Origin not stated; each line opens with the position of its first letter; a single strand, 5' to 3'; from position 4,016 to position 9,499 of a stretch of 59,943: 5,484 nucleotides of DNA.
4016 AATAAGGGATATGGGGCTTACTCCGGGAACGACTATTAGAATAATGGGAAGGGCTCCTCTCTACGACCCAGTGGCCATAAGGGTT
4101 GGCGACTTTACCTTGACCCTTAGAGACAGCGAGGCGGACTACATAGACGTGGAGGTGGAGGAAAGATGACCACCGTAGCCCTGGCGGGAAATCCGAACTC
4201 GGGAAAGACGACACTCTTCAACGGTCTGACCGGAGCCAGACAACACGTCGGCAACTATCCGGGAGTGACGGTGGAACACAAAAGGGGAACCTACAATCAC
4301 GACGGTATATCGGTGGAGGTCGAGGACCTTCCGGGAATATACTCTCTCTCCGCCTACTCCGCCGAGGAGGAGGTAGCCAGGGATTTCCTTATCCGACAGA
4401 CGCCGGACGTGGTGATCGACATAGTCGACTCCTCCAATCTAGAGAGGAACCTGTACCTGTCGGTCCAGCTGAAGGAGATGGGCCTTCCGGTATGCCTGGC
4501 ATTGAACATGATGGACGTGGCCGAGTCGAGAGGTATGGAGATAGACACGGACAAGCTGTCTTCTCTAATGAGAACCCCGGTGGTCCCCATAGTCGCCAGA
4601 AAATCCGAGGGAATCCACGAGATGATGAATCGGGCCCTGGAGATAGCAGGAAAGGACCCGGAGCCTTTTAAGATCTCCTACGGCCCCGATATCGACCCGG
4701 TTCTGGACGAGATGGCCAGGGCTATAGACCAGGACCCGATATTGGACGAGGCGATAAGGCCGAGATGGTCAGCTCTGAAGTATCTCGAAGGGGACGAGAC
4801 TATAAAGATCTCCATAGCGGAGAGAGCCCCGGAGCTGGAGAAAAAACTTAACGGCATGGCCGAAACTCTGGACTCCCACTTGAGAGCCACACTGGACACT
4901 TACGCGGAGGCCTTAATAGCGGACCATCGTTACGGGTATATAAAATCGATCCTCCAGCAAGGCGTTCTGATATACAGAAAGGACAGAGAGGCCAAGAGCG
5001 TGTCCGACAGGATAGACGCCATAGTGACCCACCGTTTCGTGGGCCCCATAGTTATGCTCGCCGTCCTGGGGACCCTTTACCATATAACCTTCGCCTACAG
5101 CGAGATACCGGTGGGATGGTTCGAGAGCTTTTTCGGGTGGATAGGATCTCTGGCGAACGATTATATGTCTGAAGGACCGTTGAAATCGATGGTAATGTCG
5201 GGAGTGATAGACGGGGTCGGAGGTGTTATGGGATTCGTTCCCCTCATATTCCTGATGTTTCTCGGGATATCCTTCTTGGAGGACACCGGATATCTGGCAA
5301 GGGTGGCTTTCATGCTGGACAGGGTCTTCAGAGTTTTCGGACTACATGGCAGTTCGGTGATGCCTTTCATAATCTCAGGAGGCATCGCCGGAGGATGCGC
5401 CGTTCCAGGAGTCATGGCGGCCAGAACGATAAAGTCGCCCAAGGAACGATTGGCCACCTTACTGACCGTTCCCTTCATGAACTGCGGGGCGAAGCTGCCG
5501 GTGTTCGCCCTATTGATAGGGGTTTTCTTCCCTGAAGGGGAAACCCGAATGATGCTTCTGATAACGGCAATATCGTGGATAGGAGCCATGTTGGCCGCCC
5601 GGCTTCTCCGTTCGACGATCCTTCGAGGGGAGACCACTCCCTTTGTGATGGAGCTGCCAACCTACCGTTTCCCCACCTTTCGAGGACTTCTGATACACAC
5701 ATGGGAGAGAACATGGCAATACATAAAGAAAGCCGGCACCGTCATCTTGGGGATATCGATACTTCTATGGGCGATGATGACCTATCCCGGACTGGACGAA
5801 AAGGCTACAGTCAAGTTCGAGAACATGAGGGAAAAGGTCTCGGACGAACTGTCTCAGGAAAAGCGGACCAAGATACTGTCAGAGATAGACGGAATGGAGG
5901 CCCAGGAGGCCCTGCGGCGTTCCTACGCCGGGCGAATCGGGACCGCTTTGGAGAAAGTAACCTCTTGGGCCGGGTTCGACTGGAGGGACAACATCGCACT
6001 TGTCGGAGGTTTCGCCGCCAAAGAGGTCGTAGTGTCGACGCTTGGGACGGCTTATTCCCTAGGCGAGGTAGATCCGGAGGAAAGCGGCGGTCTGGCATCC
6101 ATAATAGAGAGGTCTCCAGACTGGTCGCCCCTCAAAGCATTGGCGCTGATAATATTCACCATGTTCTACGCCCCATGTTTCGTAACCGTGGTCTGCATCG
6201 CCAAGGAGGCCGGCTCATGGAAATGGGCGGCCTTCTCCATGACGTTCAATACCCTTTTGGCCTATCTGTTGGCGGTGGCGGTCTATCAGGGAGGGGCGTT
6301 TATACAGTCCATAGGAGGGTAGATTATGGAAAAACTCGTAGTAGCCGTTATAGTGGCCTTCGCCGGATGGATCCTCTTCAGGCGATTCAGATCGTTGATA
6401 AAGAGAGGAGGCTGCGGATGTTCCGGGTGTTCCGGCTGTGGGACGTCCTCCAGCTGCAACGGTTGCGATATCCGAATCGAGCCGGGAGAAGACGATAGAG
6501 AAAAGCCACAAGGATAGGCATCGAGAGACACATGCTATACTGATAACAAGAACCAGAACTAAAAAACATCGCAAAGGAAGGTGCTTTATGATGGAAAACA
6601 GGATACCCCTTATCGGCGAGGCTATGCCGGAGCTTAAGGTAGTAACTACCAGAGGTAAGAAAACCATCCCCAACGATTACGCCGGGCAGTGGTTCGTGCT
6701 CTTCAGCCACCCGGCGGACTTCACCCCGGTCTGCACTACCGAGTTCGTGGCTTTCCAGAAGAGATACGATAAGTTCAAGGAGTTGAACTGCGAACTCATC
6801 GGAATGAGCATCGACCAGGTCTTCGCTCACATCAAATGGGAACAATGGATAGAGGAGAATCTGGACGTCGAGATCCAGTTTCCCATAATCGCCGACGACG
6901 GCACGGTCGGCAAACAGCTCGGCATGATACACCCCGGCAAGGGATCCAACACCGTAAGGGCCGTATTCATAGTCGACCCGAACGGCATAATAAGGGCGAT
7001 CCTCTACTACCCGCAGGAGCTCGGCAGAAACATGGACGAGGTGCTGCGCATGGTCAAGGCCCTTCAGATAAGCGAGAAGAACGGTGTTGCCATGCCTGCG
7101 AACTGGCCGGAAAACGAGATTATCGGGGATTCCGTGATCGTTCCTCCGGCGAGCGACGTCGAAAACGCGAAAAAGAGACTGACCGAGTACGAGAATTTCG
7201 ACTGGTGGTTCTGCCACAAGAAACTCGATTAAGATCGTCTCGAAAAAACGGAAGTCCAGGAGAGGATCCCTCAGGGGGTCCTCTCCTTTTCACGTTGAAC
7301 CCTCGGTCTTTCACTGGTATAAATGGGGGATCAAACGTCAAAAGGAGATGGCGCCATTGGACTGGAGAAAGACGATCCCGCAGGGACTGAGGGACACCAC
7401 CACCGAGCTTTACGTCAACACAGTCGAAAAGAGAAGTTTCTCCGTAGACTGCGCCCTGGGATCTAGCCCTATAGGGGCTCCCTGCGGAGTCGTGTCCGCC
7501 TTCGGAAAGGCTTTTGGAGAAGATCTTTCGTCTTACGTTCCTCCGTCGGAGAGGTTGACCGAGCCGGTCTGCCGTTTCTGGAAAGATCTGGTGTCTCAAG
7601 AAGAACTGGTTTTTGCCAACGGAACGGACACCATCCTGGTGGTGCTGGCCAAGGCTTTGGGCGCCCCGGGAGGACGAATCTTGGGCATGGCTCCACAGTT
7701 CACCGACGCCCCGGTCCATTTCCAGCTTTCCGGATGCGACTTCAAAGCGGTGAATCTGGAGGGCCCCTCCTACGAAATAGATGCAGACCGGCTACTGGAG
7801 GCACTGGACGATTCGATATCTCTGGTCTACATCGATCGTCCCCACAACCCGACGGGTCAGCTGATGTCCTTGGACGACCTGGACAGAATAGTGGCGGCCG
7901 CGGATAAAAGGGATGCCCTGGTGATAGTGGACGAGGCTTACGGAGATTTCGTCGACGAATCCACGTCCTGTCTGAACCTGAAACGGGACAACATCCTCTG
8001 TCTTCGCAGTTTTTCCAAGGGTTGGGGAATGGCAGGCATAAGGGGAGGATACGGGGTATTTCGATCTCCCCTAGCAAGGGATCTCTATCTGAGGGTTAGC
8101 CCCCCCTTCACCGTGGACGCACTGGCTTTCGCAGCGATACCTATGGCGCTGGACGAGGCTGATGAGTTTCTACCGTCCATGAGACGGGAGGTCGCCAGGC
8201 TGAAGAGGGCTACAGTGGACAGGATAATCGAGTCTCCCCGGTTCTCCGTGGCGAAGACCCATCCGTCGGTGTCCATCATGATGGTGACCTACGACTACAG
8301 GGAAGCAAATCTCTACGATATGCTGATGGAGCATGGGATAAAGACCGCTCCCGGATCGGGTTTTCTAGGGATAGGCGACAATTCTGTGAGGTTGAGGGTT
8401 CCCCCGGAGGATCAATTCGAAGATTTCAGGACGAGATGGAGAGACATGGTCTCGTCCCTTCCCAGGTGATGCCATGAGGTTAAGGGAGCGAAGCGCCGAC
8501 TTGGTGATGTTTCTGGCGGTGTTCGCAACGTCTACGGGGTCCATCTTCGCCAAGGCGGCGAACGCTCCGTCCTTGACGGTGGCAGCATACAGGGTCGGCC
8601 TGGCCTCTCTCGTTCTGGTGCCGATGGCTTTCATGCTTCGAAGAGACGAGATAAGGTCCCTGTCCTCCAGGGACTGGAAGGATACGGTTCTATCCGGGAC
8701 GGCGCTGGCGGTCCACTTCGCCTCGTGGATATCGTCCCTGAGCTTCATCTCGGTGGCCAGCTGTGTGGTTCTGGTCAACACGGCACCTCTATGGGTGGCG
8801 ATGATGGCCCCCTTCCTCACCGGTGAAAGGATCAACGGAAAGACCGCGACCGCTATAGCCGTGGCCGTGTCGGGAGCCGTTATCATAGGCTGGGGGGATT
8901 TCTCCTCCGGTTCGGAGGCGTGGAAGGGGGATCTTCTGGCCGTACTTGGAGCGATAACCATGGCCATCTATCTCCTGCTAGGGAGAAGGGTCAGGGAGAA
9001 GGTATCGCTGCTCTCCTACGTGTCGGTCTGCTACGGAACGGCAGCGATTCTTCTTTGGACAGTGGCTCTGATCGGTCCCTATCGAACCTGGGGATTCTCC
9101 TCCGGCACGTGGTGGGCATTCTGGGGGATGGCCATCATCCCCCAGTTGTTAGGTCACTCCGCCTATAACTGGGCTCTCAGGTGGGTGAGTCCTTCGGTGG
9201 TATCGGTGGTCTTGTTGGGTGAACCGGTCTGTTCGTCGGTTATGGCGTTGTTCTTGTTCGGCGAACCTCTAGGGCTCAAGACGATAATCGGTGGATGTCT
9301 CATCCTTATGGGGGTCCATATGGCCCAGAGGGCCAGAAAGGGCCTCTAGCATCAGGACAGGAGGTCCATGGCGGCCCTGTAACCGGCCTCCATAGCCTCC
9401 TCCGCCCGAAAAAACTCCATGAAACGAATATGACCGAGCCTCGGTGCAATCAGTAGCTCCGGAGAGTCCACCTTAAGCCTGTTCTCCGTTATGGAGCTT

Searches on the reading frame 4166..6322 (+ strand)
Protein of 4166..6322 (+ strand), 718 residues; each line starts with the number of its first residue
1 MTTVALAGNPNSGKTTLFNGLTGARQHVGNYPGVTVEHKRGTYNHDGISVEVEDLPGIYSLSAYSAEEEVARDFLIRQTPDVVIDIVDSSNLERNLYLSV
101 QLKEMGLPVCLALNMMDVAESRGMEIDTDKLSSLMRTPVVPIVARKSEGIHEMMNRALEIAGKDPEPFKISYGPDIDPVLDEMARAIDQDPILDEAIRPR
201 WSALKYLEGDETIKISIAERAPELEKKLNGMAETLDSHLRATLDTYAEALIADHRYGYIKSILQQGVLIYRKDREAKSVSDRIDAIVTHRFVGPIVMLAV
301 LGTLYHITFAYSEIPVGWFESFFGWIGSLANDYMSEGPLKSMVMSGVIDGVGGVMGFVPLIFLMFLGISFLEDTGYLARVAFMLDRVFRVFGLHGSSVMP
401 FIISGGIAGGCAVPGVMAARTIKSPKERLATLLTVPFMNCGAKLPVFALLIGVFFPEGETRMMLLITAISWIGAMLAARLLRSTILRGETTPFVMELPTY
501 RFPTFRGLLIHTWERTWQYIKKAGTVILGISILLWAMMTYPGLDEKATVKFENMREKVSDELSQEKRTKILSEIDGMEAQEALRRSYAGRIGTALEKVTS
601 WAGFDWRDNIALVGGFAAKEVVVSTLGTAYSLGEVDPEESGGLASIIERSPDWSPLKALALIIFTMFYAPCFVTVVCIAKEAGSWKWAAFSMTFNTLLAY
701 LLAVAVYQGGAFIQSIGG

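Call 85: search_protein_families(library=pfam, proteins=[window:4166-6322:+], max_evalue=0.00001)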
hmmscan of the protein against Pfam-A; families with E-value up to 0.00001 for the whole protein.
window:4166-6322:+ (718 aa): 5 families
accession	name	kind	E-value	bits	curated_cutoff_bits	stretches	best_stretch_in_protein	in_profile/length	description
PF02421.24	FeoB_N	-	4.1e-66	221.8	27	1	3-155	2-154/156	Ferrous iron transport protein B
PF07670.19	Gate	-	9.9e-40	135.6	29.6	2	356-453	3-103/104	Nucleoside recognition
PF01926.29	MMR_HSR1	-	1.5e-19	70.6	21.9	1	3-114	1-112/113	50S ribosome-binding GTPase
PF07664.17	FeoB_C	-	9.9e-19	67.3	26.6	1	463-515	1-54/54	Ferrous iron transport protein B C terminus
PF17910.6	FeoB_Cyto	-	3.2e-16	60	23.4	1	172-266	1-88/90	FeoB cytosolic helical domain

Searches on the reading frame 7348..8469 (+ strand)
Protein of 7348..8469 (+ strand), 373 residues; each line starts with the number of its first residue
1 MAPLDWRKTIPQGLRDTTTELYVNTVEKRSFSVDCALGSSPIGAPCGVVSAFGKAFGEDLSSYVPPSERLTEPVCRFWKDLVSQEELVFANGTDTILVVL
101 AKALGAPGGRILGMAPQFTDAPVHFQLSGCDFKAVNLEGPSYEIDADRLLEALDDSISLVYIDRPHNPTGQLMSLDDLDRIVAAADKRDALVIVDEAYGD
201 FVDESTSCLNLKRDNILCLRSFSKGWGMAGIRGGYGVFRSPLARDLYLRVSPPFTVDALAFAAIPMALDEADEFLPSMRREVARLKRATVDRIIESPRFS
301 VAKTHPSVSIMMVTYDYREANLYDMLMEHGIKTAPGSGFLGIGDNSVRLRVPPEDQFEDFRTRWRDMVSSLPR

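Call 85: search_protein_families(library=pfam, proteins=[window:7348-8469:+], max_evalue=0.00001)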
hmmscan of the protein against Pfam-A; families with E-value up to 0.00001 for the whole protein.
window:7348-8469:+ (373 aa): 1 family
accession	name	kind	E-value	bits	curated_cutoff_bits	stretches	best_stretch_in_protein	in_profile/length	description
PF00155.27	Aminotran_1_2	-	1.4e-40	140.1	19.7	1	63-351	38-346/361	Aminotransferase class I and II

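Call 87: search_protein_families(library=ncbifam, proteins=[window:7348-8469:+], max_evalue=1e-20)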
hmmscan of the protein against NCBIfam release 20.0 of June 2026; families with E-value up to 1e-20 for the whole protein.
window:7348-8469:+ (373 aa): 12 families
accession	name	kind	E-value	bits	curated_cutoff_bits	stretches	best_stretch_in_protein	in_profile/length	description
TIGR01141.1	hisC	equivalog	9.4e-44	149.7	276.55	1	68-356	58-338/349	histidinol-phosphate transaminase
TIGR01140.1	L_thr_O3P_dcar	equivalog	2.7e-37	128.6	290.55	1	33-356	20-322/331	threonine-phosphate decarboxylase CobD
NF003496.0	PRK05166.1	equivalog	4.8e-34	117.7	540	1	40-335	46-339/373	histidinol-phosphate transaminase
NF041364.1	GntC_guanitoxin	equivalog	6.7e-29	100.9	415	1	72-362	44-351/356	guanitoxin biosynthesis PLP-dependent (S)-gamma-hydroxy-L-arginine cyclodehydratase GntC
NF005915.1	PRK07908.1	equivalog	3.2e-28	99.1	360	1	61-362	42-329/332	Rv2231c family histidinol phosphate aminotransferase CobC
NF002877.0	PRK03317.1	equivalog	1.1e-27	96.9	409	1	82-331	91-335/374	histidinol-phosphate transaminase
NF004770.0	PRK06108.1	subfamily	1.2e-26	93.5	422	1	78-349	90-372/396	pyridoxal phosphate-dependent aminotransferase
NF002878.0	PRK03321.1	subfamily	1.6e-26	92.9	374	1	71-331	63-318/352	histidinol-phosphate transaminase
NF053748.1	bifunc_CobBC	exception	7e-26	90.8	950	1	83-360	529-792/797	bifunctional hydrogenobyrinic acid a,c-diamide synthase/histidinol phosphate aminotransferase CobBC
NF006580.0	PRK09105.1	subfamily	1.1e-22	80.5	444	1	99-362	113-365/375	pyridoxal phosphate-dependent aminotransferase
NF002726.0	PRK02610.1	equivalog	2.8e-21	75.9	391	1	82-331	89-339/374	histidinol-phosphate transaminase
NF004870.0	PRK06225.1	equivalog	3.7e-21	75.3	351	1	68-371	69-377/380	pyridoxal phosphate-dependent aminotransferase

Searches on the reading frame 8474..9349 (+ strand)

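Call 85: search_protein_families(library=pfam, proteins=[window:8474-9349:+], max_evalue=0.00001)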
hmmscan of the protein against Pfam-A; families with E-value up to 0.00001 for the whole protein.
window:8474-9349:+ (291 aa): 1 family
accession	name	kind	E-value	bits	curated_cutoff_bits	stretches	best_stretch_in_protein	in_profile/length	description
PF00892.27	EamA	-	2.9e-36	125.2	28.2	2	151-282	2-131/135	EamA-like transporter family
